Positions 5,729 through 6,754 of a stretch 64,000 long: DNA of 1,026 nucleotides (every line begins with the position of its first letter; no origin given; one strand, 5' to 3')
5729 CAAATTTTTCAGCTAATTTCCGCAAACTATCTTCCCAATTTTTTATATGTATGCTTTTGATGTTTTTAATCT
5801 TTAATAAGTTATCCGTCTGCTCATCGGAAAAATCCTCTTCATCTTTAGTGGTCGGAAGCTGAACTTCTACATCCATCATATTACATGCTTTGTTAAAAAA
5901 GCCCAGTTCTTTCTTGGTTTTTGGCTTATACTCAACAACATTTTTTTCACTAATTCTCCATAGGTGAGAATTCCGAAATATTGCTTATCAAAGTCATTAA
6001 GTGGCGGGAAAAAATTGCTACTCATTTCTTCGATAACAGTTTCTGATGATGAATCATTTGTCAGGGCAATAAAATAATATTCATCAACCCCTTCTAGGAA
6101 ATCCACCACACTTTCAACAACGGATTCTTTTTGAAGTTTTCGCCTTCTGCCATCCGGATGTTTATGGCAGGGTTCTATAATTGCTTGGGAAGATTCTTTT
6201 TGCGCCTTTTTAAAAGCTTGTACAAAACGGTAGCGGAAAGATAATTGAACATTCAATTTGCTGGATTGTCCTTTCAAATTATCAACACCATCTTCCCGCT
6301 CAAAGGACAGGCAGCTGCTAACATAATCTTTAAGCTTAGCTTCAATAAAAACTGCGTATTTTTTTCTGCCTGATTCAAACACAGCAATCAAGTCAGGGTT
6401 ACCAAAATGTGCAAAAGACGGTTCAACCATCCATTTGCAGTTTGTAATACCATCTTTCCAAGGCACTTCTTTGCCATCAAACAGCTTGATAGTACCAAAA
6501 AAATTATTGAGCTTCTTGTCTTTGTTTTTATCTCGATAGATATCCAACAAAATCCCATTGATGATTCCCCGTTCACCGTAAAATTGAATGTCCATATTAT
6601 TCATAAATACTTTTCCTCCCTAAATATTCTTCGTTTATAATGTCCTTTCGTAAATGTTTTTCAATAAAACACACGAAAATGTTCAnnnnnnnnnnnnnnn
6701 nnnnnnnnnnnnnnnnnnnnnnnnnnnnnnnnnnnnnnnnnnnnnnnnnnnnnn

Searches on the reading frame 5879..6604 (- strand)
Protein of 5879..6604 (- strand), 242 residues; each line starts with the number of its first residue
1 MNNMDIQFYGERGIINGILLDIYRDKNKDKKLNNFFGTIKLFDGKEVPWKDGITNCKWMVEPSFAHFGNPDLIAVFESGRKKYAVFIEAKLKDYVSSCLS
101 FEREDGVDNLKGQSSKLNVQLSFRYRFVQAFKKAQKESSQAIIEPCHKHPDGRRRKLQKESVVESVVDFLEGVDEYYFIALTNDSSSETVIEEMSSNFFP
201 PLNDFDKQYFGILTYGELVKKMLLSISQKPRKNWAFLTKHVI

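Call 4: search_protein_families(library=pfam, proteins=[window:5879-6604:-], max_evalue=1)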
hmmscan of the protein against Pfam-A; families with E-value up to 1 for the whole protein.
window:5879-6604:- (242 aa): 0 families

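Call 5: search_protein_families(library=padloc, proteins=[window:5879-6604:-], max_evalue=1)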
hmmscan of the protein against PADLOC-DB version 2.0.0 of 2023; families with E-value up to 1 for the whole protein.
window:5879-6604:- (242 aa): 0 families

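Call 6: search_protein_families(library=ncbifam, proteins=[window:5879-6604:-], max_evalue=1)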
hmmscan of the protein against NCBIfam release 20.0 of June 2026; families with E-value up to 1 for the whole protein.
window:5879-6604:- (242 aa): 2 families
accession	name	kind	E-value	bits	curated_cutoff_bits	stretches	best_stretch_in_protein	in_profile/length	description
TIGR04179.1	rhombo_lipo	equivalog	0.066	12.5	150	1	80-148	146-213/259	rhombotarget lipoprotein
NF045577.1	FAD_mono_MbnF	equivalog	0.08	11.5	800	1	68-138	335-403/531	methanobactin biosynthesis FAD monooxygenase MbnF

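Call 7: search_protein_families(library=phrogs, proteins=[window:5879-6604:-], max_evalue=1)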
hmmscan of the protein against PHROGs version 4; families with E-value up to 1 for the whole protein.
window:5879-6604:- (242 aa): 0 families

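Call 8: find_homologous_proteins(query=window:5879-6604:-)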
Query window:5879-6604:- (242 aa): 25 proteins with E <= 0.001 among 234 candidates.
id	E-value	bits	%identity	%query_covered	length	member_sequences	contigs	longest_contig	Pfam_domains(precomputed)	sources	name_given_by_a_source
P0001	7.8e-160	548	100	100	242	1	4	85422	-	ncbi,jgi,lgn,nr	ncbi:MAG TPA: hypothetical protein GXZ91_02250 [Christensenellaceae bacterium]|jgi:hypothetical prot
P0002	1.2e-84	302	78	75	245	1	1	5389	-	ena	-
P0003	4.5e-67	244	53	91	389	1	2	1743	-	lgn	-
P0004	1.2e-66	243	53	93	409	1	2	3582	-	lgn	-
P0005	1.2e-65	240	53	90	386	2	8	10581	-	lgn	-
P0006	1.4e-65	239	74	62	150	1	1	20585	-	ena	-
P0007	2.7e-64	235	75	60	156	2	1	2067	-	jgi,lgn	-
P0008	3.2e-64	235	52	90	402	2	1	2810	-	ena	-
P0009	6.3e-64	234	51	93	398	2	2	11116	-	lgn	-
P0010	1.4e-63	233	51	93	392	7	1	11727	-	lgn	-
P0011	3.9e-63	231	51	93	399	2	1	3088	-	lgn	-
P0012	9.8e-62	227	55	88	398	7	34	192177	-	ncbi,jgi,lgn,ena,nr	ncbi:MAG TPA: hypothetical protein P5064_05230 [Clostridia bacterium]|jgi:hypothetical protein|nr:hy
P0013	4.5e-61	225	50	90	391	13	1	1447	-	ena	-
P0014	1.2e-60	223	55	88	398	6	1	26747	-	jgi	jgi:hypothetical protein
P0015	1.2e-55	207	47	94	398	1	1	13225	-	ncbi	-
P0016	9.7e-55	204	46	90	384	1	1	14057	-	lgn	-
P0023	1.3e-36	145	41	90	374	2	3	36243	-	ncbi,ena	-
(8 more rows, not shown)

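Call 9: search_solved_structures(query=window:5879-6604:-, max_evalue=10)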
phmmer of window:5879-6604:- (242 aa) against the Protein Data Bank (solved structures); distinct sequences matched with E-value up to 10: 0.

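Call 13: find_encoding_contigs(protein=P0012, flank=8000, max_places=6)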
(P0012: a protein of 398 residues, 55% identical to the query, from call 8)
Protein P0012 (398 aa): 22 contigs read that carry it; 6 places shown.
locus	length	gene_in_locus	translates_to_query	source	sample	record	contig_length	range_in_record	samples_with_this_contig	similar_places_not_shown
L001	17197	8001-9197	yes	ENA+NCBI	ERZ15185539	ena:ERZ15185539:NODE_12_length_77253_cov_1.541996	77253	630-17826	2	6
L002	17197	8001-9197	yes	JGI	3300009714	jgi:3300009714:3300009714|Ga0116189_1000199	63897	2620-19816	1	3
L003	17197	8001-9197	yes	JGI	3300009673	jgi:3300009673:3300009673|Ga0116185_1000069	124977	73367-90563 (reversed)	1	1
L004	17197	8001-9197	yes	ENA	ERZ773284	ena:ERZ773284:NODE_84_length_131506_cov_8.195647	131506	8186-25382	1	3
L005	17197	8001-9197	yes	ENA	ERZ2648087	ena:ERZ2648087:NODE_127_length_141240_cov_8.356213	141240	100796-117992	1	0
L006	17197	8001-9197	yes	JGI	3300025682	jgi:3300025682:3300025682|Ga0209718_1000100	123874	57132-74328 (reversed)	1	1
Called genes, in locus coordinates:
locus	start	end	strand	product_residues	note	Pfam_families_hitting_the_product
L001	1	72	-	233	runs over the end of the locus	?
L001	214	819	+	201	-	PF13240:Zn_Ribbon_1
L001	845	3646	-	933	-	PF08447:PAS_3, PF13426:PAS_9 (weak), PF08447:PAS_3, PF00990:GGDEF, PF00563:EAL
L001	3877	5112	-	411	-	PF01408:GFO_IDH_MocA, PF21252:Glyco_hydro_109_C (weak)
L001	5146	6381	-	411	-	PF01408:GFO_IDH_MocA, PF21252:Glyco_hydro_109_C (weak)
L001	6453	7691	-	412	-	PF01408:GFO_IDH_MocA, PF21252:Glyco_hydro_109_C (weak)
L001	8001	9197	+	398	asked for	-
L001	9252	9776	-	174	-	PF02163:Peptidase_M50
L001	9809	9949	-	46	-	-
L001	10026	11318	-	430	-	PF13173:AAA_14, PF13635:DUF4143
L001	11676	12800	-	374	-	PF01139:RtcB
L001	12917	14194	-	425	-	PF13173:AAA_14, PF13635:DUF4143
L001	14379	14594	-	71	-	-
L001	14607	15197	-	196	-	-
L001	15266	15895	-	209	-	PF04263:TPK_catalytic, PF04265:TPK_B1_binding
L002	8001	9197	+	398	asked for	-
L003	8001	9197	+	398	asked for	-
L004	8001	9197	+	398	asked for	-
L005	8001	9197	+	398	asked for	-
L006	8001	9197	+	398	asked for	-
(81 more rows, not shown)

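Call 14: find_encoding_contigs(protein=P0023, flank=8000, max_places=4)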
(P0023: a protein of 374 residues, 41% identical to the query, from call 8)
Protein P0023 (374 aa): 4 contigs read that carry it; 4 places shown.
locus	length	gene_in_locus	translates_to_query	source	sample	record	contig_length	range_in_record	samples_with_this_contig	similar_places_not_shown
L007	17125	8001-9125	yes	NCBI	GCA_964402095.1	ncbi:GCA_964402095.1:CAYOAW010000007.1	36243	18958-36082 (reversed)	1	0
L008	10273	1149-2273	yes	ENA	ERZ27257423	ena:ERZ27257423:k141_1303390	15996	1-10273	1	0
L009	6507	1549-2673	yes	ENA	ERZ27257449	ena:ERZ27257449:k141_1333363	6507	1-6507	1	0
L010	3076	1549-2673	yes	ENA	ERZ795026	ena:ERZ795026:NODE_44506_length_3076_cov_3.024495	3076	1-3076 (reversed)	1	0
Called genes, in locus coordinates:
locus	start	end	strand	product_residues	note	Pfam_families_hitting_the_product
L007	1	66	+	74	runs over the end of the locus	?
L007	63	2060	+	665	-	PF11074:DUF2779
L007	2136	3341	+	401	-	PF09903:DUF2130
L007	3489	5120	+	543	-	PF23870:DUF7225, PF00004:AAA (faint), PF07728:AAA_5, PF28529:McrB_lid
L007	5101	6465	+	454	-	PF10117:McrBC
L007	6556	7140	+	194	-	PF13328:HD_4, PF01966:HD (weak)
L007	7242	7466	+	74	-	-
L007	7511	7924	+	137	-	-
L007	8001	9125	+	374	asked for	-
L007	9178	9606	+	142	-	-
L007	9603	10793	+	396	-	PF00753:Lactamase_B, PF12706:Lactamase_B_2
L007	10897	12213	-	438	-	-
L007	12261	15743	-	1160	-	PF17757:UvrB_inter, PF02559:CarD_TRCF_RID, PF04851:ResIII, PF00270:DEAD, PF00271:Helicase_C, PF03461:TRCF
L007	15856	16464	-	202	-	PF00702:Hydrolase, PF13419:HAD_2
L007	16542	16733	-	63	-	-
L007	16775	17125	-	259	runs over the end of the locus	-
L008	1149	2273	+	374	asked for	-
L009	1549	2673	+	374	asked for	-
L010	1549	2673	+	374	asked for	-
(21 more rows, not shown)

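Call 15: find_encoding_contigs(protein=P0006, flank=8000, max_places=4)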
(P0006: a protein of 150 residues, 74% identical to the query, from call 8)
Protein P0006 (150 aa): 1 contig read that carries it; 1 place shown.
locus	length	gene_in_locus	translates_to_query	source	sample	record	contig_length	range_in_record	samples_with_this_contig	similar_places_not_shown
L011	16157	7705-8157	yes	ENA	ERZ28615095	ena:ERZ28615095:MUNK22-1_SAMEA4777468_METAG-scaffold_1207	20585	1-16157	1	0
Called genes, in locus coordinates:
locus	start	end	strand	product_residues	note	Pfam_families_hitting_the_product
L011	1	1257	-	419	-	?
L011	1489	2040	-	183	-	PF00857:Isochorismatase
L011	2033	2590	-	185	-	PF00156:Pribosyltran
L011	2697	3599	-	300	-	PF01261:AP_endonuc_2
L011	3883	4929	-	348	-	PF13280:WYL, PF25583:WCX (faint)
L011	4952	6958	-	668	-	PF00004:AAA, PF17866:AAA_lid_6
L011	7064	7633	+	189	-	PF01966:HD (weak)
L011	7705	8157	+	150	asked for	-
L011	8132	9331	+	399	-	-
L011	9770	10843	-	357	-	PF02894:GFO_IDH_MocA_C (weak), PF22725:GFO_IDH_MocA_C3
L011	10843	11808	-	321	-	-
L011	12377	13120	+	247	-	PF00318:Ribosomal_S2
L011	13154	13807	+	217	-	PF00889:EF_TS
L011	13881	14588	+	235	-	PF00696:AA_kinase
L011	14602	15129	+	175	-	-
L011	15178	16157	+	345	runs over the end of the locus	PF01208:URO-D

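Call 16: find_encoding_contigs(protein=P0002, flank=8000, max_places=4)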
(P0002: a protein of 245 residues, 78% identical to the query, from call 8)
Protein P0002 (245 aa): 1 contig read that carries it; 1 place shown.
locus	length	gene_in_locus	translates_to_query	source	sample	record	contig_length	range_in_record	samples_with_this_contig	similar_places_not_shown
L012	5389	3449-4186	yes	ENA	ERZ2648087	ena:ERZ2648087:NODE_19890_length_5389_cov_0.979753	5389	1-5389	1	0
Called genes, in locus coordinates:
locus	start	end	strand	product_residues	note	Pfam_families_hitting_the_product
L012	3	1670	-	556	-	?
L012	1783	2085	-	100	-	PF02310:B12-binding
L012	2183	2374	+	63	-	-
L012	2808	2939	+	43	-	PF00534:Glycos_transf_1 (weak)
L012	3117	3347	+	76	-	PF00534:Glycos_transf_1 (weak)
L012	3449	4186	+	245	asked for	-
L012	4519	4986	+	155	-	-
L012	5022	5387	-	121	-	?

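Call 20: find_encoding_contigs(protein=window:5879-6604:-, flank=3000, max_places=6)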
Protein window:5879-6604:- (242 aa): 8 contigs read that carry it; 6 places shown.
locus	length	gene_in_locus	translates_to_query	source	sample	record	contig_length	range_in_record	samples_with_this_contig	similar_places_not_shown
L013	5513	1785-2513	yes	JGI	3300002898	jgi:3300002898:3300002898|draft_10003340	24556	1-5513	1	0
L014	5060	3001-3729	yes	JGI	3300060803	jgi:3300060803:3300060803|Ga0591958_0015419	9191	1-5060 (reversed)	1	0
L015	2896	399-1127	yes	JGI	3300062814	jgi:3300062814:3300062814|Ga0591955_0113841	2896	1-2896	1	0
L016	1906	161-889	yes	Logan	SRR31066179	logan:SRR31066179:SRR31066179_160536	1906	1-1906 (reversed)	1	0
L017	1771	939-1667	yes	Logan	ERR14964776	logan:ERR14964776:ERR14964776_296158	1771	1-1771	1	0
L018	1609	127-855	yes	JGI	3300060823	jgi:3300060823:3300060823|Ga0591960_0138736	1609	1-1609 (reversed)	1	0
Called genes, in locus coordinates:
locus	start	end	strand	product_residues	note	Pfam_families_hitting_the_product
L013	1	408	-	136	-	?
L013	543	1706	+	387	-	PF13439:Glyco_transf_4, PF13579:Glyco_trans_4_4, PF00534:Glycos_transf_1, PF13692:Glyco_trans_1_4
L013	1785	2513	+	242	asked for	-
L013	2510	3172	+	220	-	-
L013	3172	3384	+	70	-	-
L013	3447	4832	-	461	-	PF01943:Polysacc_synt (faint), PF03023:MurJ, PF01554:MatE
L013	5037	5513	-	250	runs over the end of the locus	PF00756:Esterase (weak)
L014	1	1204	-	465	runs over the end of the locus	PF13941:MutL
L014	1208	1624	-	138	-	PF02310:B12-binding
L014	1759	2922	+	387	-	PF13439:Glyco_transf_4, PF13579:Glyco_trans_4_4, PF00534:Glycos_transf_1, PF13692:Glyco_trans_1_4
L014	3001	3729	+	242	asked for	-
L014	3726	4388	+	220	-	-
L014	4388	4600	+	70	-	-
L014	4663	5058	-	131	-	?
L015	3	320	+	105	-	?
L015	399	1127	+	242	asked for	-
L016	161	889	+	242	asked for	-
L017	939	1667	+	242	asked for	-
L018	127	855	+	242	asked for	-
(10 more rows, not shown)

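Call 28: search_solved_structures(query=A1, max_evalue=10, show_alignments=2)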
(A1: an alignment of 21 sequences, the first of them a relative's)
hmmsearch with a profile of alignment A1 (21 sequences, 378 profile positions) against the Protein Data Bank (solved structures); distinct sequences matched with E-value up to 10: 0.

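Call 29: search_protein_families(library=pfam, alignment_id=A1, max_evalue=1)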
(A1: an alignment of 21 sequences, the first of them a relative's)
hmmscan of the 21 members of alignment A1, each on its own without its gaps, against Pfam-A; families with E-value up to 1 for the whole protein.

A. member 1, P0012 (398 aa): 3 families
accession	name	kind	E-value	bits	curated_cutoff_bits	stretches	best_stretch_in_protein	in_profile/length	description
PF05517.18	p25-alpha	-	0.027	15.1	22.6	1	241-304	21-84/153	p25-alpha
PF00778.23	DIX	-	0.071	13.4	22.2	0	173-210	38-72/77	DIX domain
PF10336.14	DUF2420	-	0.12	12.9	23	0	108-133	76-101/108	Protein of unknown function (DUF2420)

B. families by the number of members that match (of 21 scanned): 8 families
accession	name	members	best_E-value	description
PF05517.18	p25-alpha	2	0.025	p25-alpha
PF00778.23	DIX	2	0.071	DIX domain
PF10336.14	DUF2420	2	0.11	Protein of unknown function (DUF2420)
PF06437.16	ISN1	1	0.0076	IMP-specific 5'-nucleotidase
PF22124.2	Glyco_hydro_95_cat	1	0.043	Glycosyl hydrolase family 95 catalytic domain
PF03962.21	Mnd1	1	0.094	Mnd1 HTH domain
PF09627.16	PrgU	1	0.2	PrgU-like protein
PF09810.15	Exo5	1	0.21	Exonuclease V - a 5' deoxyribonuclease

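Call 33: find_related_loci(query=A1, collection=genome_contigs, flank=10000)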
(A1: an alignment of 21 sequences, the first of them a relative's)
Query A1 (398 aa) in genome_contigs; peptide patterns used: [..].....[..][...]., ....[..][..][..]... (x = any residue, [..] = any of these).
40 stretches matched a pattern; 11 encode a relative of the query (tblastn E <= 1e-3); 11 distinct loci.
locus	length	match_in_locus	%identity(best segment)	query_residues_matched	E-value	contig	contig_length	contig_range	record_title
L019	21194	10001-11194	100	1-398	0e+0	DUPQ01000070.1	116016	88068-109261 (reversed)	MAG TPA_asm: Clostridiaceae bacterium isolate AS08sgBPME_331 263692_AS08, whole genome shotgun sequence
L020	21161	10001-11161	50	1-398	2e-108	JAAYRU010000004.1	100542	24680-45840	MAG: Christensenellaceae bacterium isolate AS23ysBPME_237 10598_AS23, whole genome shotgun sequence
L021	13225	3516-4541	36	5-349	3e-51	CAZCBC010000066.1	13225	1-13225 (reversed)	MAG TPA_asm: uncultured Oscillospiraceae bacterium isolate SRP239243_co2_394 genome assembly, contig: NODE_7945_length_1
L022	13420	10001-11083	30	4-385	2e-46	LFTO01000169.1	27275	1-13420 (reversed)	MAG: Clostridiales bacterium DTU086 scaffold7012, whole genome shotgun sequence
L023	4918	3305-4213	33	5-329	5e-43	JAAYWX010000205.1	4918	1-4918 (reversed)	MAG: Clostridiales bacterium isolate AS01afH2WH_48 21981_AS01, whole genome shotgun sequence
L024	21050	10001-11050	31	5-392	7e-42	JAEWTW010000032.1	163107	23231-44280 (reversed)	MAG: Bacillota bacterium isolate OH_SDB_160 k127_1133614, whole genome shotgun sequence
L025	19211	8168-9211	32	5-376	2e-41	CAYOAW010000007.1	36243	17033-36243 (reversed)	MAG TPA_asm: uncultured Eubacteriales bacterium isolate SRP089250_co1_16 genome assembly, contig: NODE_1650_length_36243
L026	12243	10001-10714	34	5-231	2e-28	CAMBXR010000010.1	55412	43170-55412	MAG: uncultured Clostridium sp. isolate SRR15732362_bin.6_metaWRAP_v1.3_MAG genome assembly, contig: ERZ9426289.89, whol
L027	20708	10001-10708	31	5-229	7e-26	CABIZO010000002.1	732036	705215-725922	Peptostreptococcaceae bacterium isolate MGYG-HGUT-00102 genome assembly, contig: .20298_2_47.2, whole genome shotgun seq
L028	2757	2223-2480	32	4-93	2e-8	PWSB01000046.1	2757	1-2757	MAG: Actinomycetota bacterium isolate CSSed11_114R1 CS-Sed11-C101971, whole genome shotgun sequence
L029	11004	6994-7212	30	2-75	4e-5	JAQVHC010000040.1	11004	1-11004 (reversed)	MAG: Actinomycetota bacterium isolate STE_197 NODE_15054_length_11004_cov_4.543808_Sandtown_E, whole genome shotgun sequ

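Call 35: predict_structure(alignment_id=A1)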
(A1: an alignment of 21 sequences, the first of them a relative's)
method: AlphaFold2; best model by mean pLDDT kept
length: 398 residues; sequences in the alignment: 21
mean_pLDDT: 79.9   pTM: 0.64
mean pLDDT of the five models: 79.9, 79.4, 78.5, 78.0, 77.3
residues with pLDDT >= 90: 149; 70-90: 146; 50-70: 72; < 50: 31
segments of 3 or more residues with pLDDT < 50: 137-140, 260-273, 331-337
pLDDT, mean of each block of 10 residues (from residue 1): 62 86 72 91 95 92 93 95 96 89 69 91 95 63 80 88 91 96 90 90 90 95 89 58 71 70 35 58 87 91 88 85 76 49 78 54 58 72 87 84
secondary structure, 60 per line:
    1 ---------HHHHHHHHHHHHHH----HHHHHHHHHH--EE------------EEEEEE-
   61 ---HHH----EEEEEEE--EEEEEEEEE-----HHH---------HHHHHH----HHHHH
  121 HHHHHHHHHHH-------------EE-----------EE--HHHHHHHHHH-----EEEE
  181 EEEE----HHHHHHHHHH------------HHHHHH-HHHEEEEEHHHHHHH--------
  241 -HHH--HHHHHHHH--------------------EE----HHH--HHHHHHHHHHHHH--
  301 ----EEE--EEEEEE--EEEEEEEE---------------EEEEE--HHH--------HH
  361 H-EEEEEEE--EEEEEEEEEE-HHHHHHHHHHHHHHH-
elements in order: H10-23 H28-37 E54-59 E71-77 E80-88 H106-111 H116-131 H162-171 E177-184 H189-198 H211-216 E221-225 H226-232 H247-254 H286-298 E305-307 E310-315 E318-325 E341-345 E363-369 E372-381 H383-397

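Call 40: fold_search(model_id=the predicted structure, library=pdb)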
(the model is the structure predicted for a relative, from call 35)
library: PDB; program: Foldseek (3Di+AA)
matches with E <= 10: 546; with E <= 0.001: 0
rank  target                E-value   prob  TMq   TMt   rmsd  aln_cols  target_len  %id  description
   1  8em1_B                5.9e-02  0.47  0.16  0.14   8.9       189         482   10  Type IIS Restriction Endonuclease PaqCI, DNA Unbound (released 2023-03-22)
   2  8em1_A                8.0e-02  0.57  0.19  0.16   7.0       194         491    8  Type IIS Restriction Endonuclease PaqCI, DNA Unbound (released 2023-03-22)
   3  2bwo_B                1.2e-01  0.06  0.13  0.13  24.3       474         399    8  5-Aminolevulinate Synthase from Rhodobacter capsulatus in complex with succinyl-CoA (released 2005-09-27)
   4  8swu_A                1.4e-01  0.10  0.15  0.21  17.5       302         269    9  Structure of Clostridium perfringens PNP bound to transition state analog IMMUCILLIN H and sulfate (released 2023-10-18)
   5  5msg_A                1.8e-01  0.09  0.10  0.07  11.7       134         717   13  Influenza B polymerase bound to vRNA promoter and capped RNA primer (released 2017-02-08)
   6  5tgq                  2.4e-01  0.14  0.12  0.18   8.8       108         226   12  Restriction-modification system Type II R.SwaI, DNA free (released 2016-12-21)
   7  2bam_B                2.9e-01  0.25  0.14  0.24   9.2       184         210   10  RESTRICTION ENDONUCLEASE BAMHI COMPLEX WITH DNA AND CALCIUM IONS (PRE-REACTIVE COMPLEX). (released 1999-10-31)
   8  8gh6_A                2.9e-01  0.16  0.15  0.09   9.8       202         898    8  Bombyx mori R2 retrotransposon initiating target-primed reverse transcription (released 2023-04-05)
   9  4f0p_C                2.9e-01  0.09  0.12  0.10  14.1       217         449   10  MspJI Restriction Endonuclease - P31 Form (released 2012-08-08)
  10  8bh3_M                3.3e-01  0.08  0.08  0.15  13.9       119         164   11  DNA-PK Ku80 mediated dimer bound to PAXX (released 2023-06-07)
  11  2oc6_A                3.5e-01  0.51  0.16  0.41   6.7       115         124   13  Crystal structure of a protein from the duf1801 family (ydhg, bsu05750) from bacillus subtilis at 1.75 A resolution (released 2007-01-16)
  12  2wiw_A                4.1e-01  0.08  0.08  0.19   7.1        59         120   17  Crystal structures of Holliday junction resolvases from Archaeoglobus fulgidus bound to DNA substrate (released 2009-05-26)
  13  5iqk_B                4.1e-01  0.03  0.08  0.10  14.3       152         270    9  Rm3 metallo-beta-lactamase (released 2016-03-23)
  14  2qpv_A                4.6e-01  0.11  0.11  0.24  13.1       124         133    5  Crystal structure of uncharacterized protein Atu1531 (released 2007-08-07)
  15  8dgc_A                4.6e-01  0.11  0.16  0.05  16.1       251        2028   12  Avs3 bound to phage PhiV-1 terminase (released 2022-08-03)
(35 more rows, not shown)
